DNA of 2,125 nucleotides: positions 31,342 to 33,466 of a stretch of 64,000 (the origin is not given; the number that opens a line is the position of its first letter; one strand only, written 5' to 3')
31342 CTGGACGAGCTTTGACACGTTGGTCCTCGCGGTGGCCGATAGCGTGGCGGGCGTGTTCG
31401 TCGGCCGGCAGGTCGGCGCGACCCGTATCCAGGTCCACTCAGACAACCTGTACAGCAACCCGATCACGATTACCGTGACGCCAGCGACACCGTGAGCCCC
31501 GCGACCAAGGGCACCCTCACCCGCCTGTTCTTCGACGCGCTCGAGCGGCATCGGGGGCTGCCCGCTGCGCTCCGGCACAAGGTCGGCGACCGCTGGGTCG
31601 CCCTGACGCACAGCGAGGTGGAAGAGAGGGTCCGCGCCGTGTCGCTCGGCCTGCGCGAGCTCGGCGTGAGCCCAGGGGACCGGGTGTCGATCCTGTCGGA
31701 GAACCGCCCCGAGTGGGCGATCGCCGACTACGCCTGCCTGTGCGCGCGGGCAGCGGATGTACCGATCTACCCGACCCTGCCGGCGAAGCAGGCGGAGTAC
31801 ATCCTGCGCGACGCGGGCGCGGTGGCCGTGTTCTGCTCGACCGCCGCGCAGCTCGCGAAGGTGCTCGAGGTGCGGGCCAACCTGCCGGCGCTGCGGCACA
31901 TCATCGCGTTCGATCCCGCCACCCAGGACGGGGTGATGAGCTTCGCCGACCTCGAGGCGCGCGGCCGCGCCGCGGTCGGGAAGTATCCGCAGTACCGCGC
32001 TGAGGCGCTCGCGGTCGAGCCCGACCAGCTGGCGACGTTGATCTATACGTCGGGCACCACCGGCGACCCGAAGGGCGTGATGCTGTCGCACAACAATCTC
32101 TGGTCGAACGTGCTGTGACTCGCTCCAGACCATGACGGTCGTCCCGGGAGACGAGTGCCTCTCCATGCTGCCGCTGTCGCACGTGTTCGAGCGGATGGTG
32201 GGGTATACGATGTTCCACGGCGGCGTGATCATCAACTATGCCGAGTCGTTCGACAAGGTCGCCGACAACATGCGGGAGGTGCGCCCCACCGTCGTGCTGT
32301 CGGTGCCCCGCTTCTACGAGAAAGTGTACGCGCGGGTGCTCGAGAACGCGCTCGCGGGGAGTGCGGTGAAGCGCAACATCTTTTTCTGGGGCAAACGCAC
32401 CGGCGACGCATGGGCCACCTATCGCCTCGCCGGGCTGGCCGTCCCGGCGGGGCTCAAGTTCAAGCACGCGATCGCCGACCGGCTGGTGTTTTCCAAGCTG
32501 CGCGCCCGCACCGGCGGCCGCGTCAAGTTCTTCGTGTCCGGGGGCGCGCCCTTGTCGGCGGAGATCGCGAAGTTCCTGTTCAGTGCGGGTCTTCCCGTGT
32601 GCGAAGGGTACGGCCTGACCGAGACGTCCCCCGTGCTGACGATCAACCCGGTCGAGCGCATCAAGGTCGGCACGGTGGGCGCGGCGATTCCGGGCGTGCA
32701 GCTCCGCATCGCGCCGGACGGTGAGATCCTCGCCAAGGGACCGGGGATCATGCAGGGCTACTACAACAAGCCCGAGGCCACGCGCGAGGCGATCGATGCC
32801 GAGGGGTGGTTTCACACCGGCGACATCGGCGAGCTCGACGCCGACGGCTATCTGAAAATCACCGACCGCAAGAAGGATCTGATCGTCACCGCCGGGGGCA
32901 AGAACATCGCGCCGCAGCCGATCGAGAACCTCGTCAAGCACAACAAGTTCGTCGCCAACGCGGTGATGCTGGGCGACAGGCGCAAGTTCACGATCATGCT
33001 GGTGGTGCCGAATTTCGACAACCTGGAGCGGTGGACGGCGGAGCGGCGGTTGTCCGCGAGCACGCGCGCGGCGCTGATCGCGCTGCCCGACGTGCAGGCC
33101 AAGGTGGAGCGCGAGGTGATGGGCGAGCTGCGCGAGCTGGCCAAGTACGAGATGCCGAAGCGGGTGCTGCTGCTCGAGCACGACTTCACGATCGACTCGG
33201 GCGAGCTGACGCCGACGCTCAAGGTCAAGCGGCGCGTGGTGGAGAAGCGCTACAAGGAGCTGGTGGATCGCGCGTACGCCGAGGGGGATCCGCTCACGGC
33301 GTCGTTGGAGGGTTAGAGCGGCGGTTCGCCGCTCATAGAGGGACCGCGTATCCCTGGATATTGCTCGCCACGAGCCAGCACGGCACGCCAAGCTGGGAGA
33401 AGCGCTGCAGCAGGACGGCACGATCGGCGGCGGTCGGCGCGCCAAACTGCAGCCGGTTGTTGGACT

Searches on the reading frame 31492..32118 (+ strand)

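Call 76: search_protein_families(library=pfam, proteins=[window:31492-32118:+], max_evalue=0.00001)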
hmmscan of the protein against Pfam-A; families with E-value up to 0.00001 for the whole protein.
window:31492-32118:+ (208 aa): 1 family
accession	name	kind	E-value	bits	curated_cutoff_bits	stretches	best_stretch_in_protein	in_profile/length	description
PF00501.34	AMP-binding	-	7.3e-48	163.7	29.9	1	16-207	4-191/384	AMP-binding enzyme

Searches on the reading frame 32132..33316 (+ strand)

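Call 76: search_protein_families(library=pfam, proteins=[window:32132-33316:+], max_evalue=0.00001)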
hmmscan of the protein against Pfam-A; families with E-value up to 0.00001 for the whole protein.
window:32132-33316:+ (394 aa): 2 families
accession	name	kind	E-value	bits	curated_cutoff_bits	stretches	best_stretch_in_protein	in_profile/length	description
PF00501.34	AMP-binding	-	6.1e-28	98.1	29.9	1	5-211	204-384/384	AMP-binding enzyme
PF23562.2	AMP-binding_C_3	-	5.7e-10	40.1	20.8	1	249-384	2-122/124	AMP-binding enzyme C-terminal domain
